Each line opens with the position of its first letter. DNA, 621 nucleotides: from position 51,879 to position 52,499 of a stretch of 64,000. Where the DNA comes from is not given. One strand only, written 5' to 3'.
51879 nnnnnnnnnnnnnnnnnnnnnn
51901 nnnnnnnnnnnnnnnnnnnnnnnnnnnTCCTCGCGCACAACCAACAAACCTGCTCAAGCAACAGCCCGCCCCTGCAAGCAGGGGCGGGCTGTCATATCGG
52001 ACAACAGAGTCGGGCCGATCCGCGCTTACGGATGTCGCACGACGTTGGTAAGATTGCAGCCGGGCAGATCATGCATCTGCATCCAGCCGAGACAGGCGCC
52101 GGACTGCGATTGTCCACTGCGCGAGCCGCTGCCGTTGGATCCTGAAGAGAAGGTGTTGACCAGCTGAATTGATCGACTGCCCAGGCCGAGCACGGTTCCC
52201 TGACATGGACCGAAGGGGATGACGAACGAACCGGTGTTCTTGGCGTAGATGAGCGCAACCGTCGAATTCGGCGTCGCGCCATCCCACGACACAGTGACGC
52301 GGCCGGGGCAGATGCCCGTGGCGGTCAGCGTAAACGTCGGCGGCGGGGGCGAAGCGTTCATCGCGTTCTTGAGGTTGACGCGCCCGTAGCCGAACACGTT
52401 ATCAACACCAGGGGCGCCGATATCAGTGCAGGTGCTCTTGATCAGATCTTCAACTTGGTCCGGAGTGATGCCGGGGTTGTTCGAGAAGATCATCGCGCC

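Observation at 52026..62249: Unassigned ~100-aa cysteine-bearing C-terminal module shared by two S8 peptidases and a Kelch propeller, next to a PEP-CTERM-type protein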

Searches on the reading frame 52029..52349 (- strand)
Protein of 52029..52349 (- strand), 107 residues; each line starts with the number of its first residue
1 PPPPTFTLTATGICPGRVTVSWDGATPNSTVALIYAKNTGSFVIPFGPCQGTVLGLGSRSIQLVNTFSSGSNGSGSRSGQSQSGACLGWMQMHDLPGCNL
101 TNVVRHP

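Call 9: find_homologous_proteins(query=A1, max_evalue=0.001)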
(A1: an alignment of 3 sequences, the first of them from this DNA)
Query A1 (3 sequences) (107 aa, profile of the alignment): 8 proteins with E <= 0.001 among 152 candidates.
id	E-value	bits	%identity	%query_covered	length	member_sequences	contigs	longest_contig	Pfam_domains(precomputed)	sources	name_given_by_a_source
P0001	2.7e-26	110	51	95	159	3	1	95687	-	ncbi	-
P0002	1.6e-22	98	43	93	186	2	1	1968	-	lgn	-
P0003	1.8e-21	94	46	97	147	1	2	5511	-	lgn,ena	-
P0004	4.6e-18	83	50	72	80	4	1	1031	-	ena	-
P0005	4.9e-15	73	39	93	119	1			-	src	-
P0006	1.1e-13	69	40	92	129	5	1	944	-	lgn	-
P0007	2.1e-11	62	46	73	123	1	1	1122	-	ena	-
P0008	2.0e-10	59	43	70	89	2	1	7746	-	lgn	-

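Call 14: find_related_loci(query=A2, collection=genome_contigs, flank=10000)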
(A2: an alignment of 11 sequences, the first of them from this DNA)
Query A2 (107 aa) in genome_contigs; peptide patterns used: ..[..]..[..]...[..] (x = any residue, [..] = any of these).
87 stretches matched a pattern; 83 encode a relative of the query (tblastn E <= 1e-3); the best 80 are kept; 80 distinct loci.
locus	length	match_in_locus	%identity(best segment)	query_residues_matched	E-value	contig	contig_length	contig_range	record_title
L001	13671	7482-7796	88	3-107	3e-51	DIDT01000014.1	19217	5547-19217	MAG TPA_asm: Phycisphaerales bacterium UBA5793 UBA5793_contig_1215, whole genome shotgun sequence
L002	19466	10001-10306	86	6-107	4e-45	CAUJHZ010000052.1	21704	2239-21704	MAG: Planctomycetota bacterium isolate KLAP200 genome assembly, contig: KLAP200_270262, whole genome shotgun sequence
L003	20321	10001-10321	65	1-107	8e-42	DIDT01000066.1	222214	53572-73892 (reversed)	MAG TPA_asm: Phycisphaerales bacterium UBA5793 UBA5793_contig_86, whole genome shotgun sequence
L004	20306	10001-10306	65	6-107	5e-40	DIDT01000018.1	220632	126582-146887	MAG TPA_asm: Phycisphaerales bacterium UBA5793 UBA5793_contig_25, whole genome shotgun sequence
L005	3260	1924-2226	60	6-107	2e-34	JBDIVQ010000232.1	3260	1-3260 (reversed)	MAG: Phycisphaerae bacterium isolate Bin_17 NODE_10832_length_3260_cov_30.179062, whole genome shotgun sequence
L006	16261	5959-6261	60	6-107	7e-34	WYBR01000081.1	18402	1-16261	MAG: Vicinamibacteraceae bacterium isolate PLA1 k127_383271, whole genome shotgun sequence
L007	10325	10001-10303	51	6-107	5e-29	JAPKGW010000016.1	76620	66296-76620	MAG: Phycisphaerales bacterium isolate PDA_C_MAG.101 MAG.101_16, whole genome shotgun sequence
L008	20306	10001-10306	53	6-107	3e-28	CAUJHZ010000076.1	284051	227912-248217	MAG: Planctomycetota bacterium isolate KLAP200 genome assembly, contig: KLAP200_62847, whole genome shotgun sequence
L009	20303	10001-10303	49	6-107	3e-28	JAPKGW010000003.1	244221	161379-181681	MAG: Phycisphaerales bacterium isolate PDA_C_MAG.101 MAG.101_3, whole genome shotgun sequence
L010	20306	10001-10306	52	6-107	4e-28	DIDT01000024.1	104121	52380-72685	MAG TPA_asm: Phycisphaerales bacterium UBA5793 UBA5793_contig_1059, whole genome shotgun sequence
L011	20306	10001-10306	51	6-107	3e-28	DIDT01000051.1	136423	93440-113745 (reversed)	MAG TPA_asm: Phycisphaerales bacterium UBA5793 UBA5793_contig_227, whole genome shotgun sequence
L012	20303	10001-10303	48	6-107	3e-27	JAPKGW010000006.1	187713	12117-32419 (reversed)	MAG: Phycisphaerales bacterium isolate PDA_C_MAG.101 MAG.101_6, whole genome shotgun sequence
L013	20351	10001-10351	46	1-107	5e-27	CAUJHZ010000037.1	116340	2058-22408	MAG: Planctomycetota bacterium isolate KLAP200 genome assembly, contig: KLAP200_453410, whole genome shotgun sequence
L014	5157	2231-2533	49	6-107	5e-27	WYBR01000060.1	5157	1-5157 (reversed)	MAG: Vicinamibacteraceae bacterium isolate PLA1 k127_262129, whole genome shotgun sequence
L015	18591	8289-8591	46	6-107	1e-26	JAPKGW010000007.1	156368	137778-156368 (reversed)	MAG: Phycisphaerales bacterium isolate PDA_C_MAG.101 MAG.101_7, whole genome shotgun sequence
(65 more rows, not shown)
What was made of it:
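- On T9SS C-terminal sorting domain: The hosts are Phycisphaerales/Planctomycetota MAGs (call 14).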

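Call 18: search_protein_representatives(alignment_id=A2)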
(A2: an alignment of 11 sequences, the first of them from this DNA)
Query: 11 sequences, 108 profile positions. Proteins with E-value up to 0.001 (for the whole library): 2353; up to 1e-10: 1410; up to 1e-30: 46. The best 150 are listed.
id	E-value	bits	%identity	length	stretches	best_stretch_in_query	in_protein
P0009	3.9e-40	152.6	-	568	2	7-107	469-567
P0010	2.1e-39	150.2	-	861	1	3-108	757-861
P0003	2.3e-39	150.1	-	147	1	4-107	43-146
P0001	3.5e-37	143.0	-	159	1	4-108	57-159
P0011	4.0e-37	142.9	-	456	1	2-107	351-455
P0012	1.6e-36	141.0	-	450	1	7-107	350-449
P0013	5.0e-36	139.3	-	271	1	6-107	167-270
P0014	5.5e-36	139.2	-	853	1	7-107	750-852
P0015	9.0e-36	138.5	-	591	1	7-108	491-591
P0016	1.8e-35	137.6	-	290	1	4-107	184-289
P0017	4.3e-35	136.3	-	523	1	5-107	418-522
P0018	8.7e-35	135.3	-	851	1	5-107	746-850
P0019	1.9e-34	134.3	-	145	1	7-107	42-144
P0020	3.3e-34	133.5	-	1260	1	8-107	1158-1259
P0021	3.4e-34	133.5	-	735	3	11-106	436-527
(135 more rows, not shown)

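Call 19: predict_structure(alignment_id=A2)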
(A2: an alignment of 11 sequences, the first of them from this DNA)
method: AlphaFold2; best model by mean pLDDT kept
length: 107 residues; sequences in the alignment: 11
mean_pLDDT: 93.1   pTM: 0.83
mean pLDDT of the five models: 93.1, 92.7, 92.1, 91.8, 91.1
residues with pLDDT >= 90: 95; 70-90: 8; 50-70: 2; < 50: 2
segments of 3 or more residues with pLDDT < 50: none
pLDDT, mean of each block of 10 residues (from residue 1): 77 96 95 97 93 95 95 95 93 93 96
secondary structure, 60 per line:
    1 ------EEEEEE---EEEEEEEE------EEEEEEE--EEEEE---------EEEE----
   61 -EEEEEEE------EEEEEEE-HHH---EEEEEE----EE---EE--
elements in order: E7-12 E16-23 E30-36 E39-43 E53-56 E62-68 E75-81 E89-94
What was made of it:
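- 52029..52331 (-): 4-Cys C-terminal module of S8-1 (101 aa, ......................). AlphaFold model with pLDDT 93.1 and 8 strands (call 19).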

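Call 21: fold_search(model_id=the predicted structure, library=pdb)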
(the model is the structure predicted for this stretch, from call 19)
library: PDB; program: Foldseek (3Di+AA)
matches with E <= 10: 1597; with E <= 0.001: 0
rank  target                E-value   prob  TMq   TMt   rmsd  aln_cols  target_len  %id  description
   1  1j48_A                1.6e-02  0.99  0.47  0.46   7.2       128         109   16  Crystal Structure of Apo-C1027 (released 2003-06-03)
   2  8dj2_A                2.0e-02  0.99  0.48  0.37   9.2       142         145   10  Intramolecular ester bond-containing repeat domain from Chlamydia trachomatis adhesin (released 2023-08-02)
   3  9blp                  2.7e-02  0.89  0.38  0.30   8.2       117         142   14  T450S mutant of repeat domain 2 from Clostridium perfringens adhesin CPE0147 with intramolecular ester bond (released 2025-05-07)
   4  2yss_B                3.0e-02  1.00  0.56  0.53   5.9       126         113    8  Crystal structure of Humanized HYHEL-10 FV mutant(HQ39KW47Y)-HEN lysozyme complex (released 2008-04-08)
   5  1xvs_A                3.1e-02  0.63  0.31  0.28   8.6       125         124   12  Crystal structure of apaG Protein from Vibrio cholerae (released 2004-12-14)
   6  5eiq                  3.3e-02  1.00  0.52  0.32   4.5       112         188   11  Human OSCAR ligand-binding domain (released 2015-11-25)
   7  4hsa_C                3.3e-02  0.99  0.51  0.23   6.5       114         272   11  Structure of interleukin 17a in complex with il17ra receptor (released 2013-05-22)
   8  8v2a_C                3.5e-02  0.97  0.44  0.30   5.5       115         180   11  Cryo-EM structure of human type I OSM receptor complex: model for assembly core region (released 2024-11-20)
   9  9blo_A                3.7e-02  0.87  0.39  0.31   9.6       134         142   14  T450C mutant of repeat domain 2 from Clostridium perfringens adhesin CPE0147 without intramolecular ester bond (released 2025-05-07)
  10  2cbq_B                4.1e-02  1.00  0.55  0.52   6.8       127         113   14  Crystal structure of the neocarzinostatin 1Tes15 mutant bound to testosterone hemisuccinate. (released 2006-03-22)
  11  3ob8_A                4.1e-02  0.92  0.42  0.07   9.0       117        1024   11  Structure of the beta-galactosidase from Kluyveromyces lactis in complex with galactose (released 2011-08-17)
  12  1nco_A                4.6e-02  1.00  0.56  0.53   5.0       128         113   12  STRUCTURE OF THE ANTITUMOR PROTEIN-CHROMOPHORE COMPLEX NEOCARZINOSTATIN (released 1993-10-31)
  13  8t5c_E                4.6e-02  1.00  0.56  0.51   6.3       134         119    7  Lassa GPC Trimer in complex with Fab 8.11G and nanobody D5 (released 2024-01-03)
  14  9mtx_A                4.8e-02  0.99  0.56  0.55   8.9       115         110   11  CryoEM structure of extracellular domain of human HER2 complexed with nano-bodies 29E09 (released 2025-11-19)
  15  4x4x_C                5.1e-02  1.00  0.57  0.55   5.9       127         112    9  Retrofitting antibodies with stabilizing mutations. Herceptin scFv mutant. (released 2015-12-23)
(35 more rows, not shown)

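Call 27: search_protein_families(library=pfam, alignment_id=A3, max_evalue=0.001)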
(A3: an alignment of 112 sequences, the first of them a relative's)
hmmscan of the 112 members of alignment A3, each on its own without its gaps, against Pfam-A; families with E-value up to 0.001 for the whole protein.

A. member 1, P0009 (568 aa): 0 families

B. families by the number of members that match (of 112 scanned): 35 families (the first 25 are shown)
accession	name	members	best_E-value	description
PF14312.12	FG-GAP_2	14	4.3e-130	FG-GAP repeat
PF24681.1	Kelch_KLHDC2_KLHL20_DRC7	11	8.1e-39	KLHDC2/KLHL20/DRC7 Kelch-repeats domain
PF13415.12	Kelch_3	10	8.5e-26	Galactose oxidase, central domain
PF13418.12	Kelch_4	10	3.9e-24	Galactose oxidase, central domain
PF24981.1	Beta-prop_ATRN-LZTR1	8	9.2e-19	Attractin/LZTR1 beta-propeller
PF07679.22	I-set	6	9.6e-14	Immunoglobulin I-set domain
PF12768.13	Rax2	6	2e-11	Rax2 C-terminal beta propeller domain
PF13927.12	Ig_3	5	1.5e-10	Immunoglobulin domain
PF06739.17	SBBP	4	5.1e-23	Beta-propeller repeat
PF17164.10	DUF5122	4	2.3e-09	Domain of unknown function (DUF5122) beta-propeller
PF07646.21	Kelch_2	4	8.1e-09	Kelch motif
PF13517.12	FG-GAP_3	3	5.9e-52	FG-GAP-like repeat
PF01839.29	FG-GAP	3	5.4e-24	FG-GAP repeat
PF13360.13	PQQ_2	3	6.5e-16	Outer membrane protein assembly factor BamB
PF19565.4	DUF6087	3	1.5e-10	Family of unknown function (DUF6087)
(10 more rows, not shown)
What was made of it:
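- Many passengers are themselves binding folds rather than enzymes: FG-GAP, Kelch, C-type lectin, CBM96 and Ig (call 27).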

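Call 33: search_solved_structures(query=A2, max_evalue=10)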
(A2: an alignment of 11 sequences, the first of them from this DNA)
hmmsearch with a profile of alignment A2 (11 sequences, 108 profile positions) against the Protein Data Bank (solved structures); distinct sequences matched with E-value up to 10: 1.
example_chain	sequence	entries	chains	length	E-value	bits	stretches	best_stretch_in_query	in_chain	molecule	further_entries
7s3d_K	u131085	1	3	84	0.8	13.2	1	35-76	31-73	Photosystem I reaction center subunit PsaK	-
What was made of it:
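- Tried and rejected: The PDB sequence profile search gave only a chance hit to PsaK at E 0.8 (call 33).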

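Call 40: search_protein_families(library=pfam, alignment_id=A4, max_evalue=10)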
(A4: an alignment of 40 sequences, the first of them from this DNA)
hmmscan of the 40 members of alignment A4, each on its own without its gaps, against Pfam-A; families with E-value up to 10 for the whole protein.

A. member 1, seq(101 aa): 0 families

B. families by the number of members that match (of 40 scanned): 15 families
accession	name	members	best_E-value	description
PF11974.14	bMG3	2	0.018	Bacterial alpha-2-macroglobulin MG3 domain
PF25146.1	GH3_N_vert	1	0.0075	Vertebrate GH3, N-terminal domain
PF24107.1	DUF7382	1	0.017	Domain of unknown function (DUF7382)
PF09292.15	Neil1-DNA_bind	1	0.043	Endonuclease VIII-like 1, DNA bind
PF08805.16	PilS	1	0.044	PilS N terminal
PF09269.16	DUF1967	1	0.049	Domain of unknown function (DUF1967)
PF24146.1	K1-lyase_C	1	0.11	K1 capsule-specific polysaccharide lyase, C-terminal domain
PF00801.26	PKD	1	0.12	PKD domain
PF23794.1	Phage_Gp84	1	0.18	Mycobacterium phage Gp84-like protein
PF10342.15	Kre9_KNH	1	0.18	Kre9/KNH-like N-terminal Ig-like domain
PF23514.1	YhiY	1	0.21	YhiY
PF19628.4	DUF6132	1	0.21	Family of unknown function (DUF6132)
PF13584.12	BatD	1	0.26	BatD DUF11 like domain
PF03527.20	RHS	1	0.29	RHS protein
PF23148.1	Gp77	1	0.39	Podophage GP4 fiber-tail adaptor protein gp77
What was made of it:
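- On Neocarzinostatin-type chromoprotein fold: There is no sequence match (calls 33, 40).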

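Call 41: search_protein_families(library=ncbifam, alignment_id=A4, max_evalue=10)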
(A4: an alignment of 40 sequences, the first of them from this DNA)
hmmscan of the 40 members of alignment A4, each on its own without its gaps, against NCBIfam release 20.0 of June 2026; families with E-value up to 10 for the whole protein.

A. member 1, seq(101 aa): 0 families

B. families by the number of members that match (of 40 scanned): 9 families
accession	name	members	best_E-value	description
NF001267.0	PRK00228.1-2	1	0.0058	YqgE/AlgH family protein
NF053605.1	PyTRAM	1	0.029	TRAM domain-containing RNA chaperone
NF007337.0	PRK09828.1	1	0.031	outer membrane usher protein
TIGR03595.1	Obg_CgtA_exten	1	0.036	Obg family GTPase CgtA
NF033481.2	auto_Ata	1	0.076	trimeric autotransporter adhesin Ata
NF033675.1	NTTRR-F1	1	0.077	NTTRR-F1 domain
NF033884.1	conj_TraO_IncI1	1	0.09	conjugal transfer protein TraO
NF001628.0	PRK00414.1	1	0.11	D-sedoheptulose 7-phosphate isomerase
NF033082.0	AAC_3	1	0.12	aminoglycoside 3-N-acetyltransferase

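Call 56: find_encoding_contigs(protein=P0010, flank=3000, max_places=3)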
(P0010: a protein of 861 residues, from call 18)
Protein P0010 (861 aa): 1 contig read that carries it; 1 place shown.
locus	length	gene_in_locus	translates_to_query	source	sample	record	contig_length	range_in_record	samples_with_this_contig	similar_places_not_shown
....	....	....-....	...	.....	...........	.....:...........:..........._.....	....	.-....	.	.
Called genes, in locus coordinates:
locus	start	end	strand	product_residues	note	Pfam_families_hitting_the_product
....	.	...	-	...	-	?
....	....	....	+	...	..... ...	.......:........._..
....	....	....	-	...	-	-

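Call 68: find_encoding_contigs(protein=P0003, flank=5000, max_places=4)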
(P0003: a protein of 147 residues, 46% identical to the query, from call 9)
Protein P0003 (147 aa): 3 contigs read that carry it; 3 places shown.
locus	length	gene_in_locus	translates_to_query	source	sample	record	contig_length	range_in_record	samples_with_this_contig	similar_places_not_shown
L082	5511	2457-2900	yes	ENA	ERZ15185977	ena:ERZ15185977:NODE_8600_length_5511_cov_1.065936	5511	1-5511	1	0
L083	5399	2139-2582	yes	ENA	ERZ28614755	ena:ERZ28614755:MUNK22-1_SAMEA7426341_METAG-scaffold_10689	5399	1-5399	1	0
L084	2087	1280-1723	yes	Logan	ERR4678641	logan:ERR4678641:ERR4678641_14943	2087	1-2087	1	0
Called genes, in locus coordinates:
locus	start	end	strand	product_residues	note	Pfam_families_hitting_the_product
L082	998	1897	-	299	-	-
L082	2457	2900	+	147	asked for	-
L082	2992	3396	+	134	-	-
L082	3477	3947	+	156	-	-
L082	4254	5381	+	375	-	PF04285:DUF444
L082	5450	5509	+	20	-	?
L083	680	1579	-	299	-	-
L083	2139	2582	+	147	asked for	-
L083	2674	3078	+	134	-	-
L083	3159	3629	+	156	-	-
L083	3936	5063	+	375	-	PF04285:DUF444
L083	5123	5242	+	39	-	-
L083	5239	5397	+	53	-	?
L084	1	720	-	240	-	?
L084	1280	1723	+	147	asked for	-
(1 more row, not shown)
